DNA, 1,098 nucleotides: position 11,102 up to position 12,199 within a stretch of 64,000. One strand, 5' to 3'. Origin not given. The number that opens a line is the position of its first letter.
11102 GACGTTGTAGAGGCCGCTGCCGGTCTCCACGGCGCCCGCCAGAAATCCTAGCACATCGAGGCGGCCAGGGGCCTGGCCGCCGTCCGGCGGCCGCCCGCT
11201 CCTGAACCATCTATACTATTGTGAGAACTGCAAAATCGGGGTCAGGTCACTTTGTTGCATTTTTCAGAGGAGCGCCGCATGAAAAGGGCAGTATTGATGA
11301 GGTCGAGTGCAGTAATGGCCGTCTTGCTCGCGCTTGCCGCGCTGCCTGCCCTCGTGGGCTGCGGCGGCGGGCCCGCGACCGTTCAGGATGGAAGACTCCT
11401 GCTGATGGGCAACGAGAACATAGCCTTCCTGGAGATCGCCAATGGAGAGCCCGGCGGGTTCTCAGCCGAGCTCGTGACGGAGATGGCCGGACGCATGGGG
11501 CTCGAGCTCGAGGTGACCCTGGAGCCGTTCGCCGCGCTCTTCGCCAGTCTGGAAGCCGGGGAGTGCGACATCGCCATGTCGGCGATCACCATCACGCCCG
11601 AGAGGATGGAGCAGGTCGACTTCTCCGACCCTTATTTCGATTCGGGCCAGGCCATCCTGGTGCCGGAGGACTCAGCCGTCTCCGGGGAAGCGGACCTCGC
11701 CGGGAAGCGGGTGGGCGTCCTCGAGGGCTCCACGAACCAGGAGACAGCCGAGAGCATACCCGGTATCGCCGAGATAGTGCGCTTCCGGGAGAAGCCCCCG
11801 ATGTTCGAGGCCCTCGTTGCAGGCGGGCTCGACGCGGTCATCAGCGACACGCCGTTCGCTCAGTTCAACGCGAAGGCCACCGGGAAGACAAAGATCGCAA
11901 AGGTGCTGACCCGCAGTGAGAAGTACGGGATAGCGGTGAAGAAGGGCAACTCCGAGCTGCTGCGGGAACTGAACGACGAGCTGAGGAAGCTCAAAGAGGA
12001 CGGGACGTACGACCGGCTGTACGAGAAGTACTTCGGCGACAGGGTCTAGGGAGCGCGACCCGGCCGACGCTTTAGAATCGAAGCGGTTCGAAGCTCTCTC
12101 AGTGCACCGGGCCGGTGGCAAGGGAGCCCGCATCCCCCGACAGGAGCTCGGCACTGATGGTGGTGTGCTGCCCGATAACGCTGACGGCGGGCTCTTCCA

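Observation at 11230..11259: Family of ~30-bp quasi-palindromic repeats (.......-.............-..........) in gene leaders and inside trpE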

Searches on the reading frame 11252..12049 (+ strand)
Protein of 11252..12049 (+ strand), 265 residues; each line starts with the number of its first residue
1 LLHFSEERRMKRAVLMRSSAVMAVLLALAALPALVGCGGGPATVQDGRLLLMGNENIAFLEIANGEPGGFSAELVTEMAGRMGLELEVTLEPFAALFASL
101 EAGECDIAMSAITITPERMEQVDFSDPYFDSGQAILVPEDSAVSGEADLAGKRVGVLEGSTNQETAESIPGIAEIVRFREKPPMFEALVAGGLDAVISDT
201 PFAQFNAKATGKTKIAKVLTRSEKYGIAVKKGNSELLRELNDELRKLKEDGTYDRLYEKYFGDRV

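Call 11: search_protein_families(library=pfam, proteins=[window:11252-12049:+])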
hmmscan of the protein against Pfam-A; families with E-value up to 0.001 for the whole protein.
window:11252-12049:+ (265 aa): 2 families
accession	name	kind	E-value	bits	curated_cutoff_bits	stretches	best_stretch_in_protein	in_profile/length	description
PF00497.25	SBP_bac_3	-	5.5e-36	123.7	26.4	1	63-262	17-131/132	Bacterial extracellular solute-binding proteins, family 3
PF10613.14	Lig_chan-Glu_bd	-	7.4e-08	32.9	30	1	93-139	67-113/115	Ligated ion channel L-glutamate- and glycine-binding site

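Call 26: find_encoding_contigs(protein=window:11279-12049:+, flank=10000, max_places=10)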
Protein window:11279-12049:+ (256 aa): no gene with exactly this product is on record in the collection.
